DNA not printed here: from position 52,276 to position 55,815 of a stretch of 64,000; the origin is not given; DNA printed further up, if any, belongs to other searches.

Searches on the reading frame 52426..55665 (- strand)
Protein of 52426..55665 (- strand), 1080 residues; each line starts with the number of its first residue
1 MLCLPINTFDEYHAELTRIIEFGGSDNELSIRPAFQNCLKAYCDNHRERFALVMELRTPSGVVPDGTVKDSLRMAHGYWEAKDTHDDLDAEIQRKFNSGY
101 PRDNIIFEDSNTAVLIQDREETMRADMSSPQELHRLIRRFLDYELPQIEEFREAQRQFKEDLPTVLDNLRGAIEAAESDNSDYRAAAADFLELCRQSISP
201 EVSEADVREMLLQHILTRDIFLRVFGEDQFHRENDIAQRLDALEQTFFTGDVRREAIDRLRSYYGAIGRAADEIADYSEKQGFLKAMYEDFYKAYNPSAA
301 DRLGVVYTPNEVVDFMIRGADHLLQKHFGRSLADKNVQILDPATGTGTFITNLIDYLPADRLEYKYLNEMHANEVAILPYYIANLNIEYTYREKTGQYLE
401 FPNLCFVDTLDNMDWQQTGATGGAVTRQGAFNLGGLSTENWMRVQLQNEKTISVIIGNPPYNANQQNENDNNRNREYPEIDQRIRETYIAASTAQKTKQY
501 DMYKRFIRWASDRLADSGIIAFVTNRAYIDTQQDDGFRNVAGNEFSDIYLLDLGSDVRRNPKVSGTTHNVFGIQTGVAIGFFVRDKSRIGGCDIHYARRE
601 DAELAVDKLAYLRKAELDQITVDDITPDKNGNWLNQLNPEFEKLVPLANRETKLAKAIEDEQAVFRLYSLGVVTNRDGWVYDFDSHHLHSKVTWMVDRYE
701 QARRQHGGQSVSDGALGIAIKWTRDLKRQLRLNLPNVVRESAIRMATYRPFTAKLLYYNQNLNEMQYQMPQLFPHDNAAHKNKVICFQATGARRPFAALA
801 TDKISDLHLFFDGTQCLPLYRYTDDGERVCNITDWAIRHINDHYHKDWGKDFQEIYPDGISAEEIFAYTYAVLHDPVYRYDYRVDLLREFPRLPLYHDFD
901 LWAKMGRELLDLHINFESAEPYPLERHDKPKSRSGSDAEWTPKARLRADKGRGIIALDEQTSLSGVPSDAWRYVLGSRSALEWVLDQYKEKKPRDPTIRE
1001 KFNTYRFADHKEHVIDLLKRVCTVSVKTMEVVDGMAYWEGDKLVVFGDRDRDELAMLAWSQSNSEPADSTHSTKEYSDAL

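Call 36: search_protein_families(library=pfam, proteins=[window:52426-55665:-], max_evalue=0.0001)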
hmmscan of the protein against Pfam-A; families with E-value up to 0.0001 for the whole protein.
window:52426-55665:- (1080 aa): 4 families
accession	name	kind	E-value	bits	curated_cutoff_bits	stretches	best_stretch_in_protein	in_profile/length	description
PF18135.7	Type_ISP_C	-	5.2e-90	302.4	25.9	1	664-1017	2-342/342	Type ISP C-terminal specificity domain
PF22240.1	ISP_coupler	-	9e-13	49.2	27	1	158-276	5-123/126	Type ISP restriction-modification enzyme, coupler domain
PF02384.22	N6_Mtase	-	1.2e-10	41.6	20.4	1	284-525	6-184/311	N-6 DNA Methylase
PF07669.17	Eco57I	-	4.6e-09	37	25.3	1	445-540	69-149/171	Eco57I restriction-modification methylase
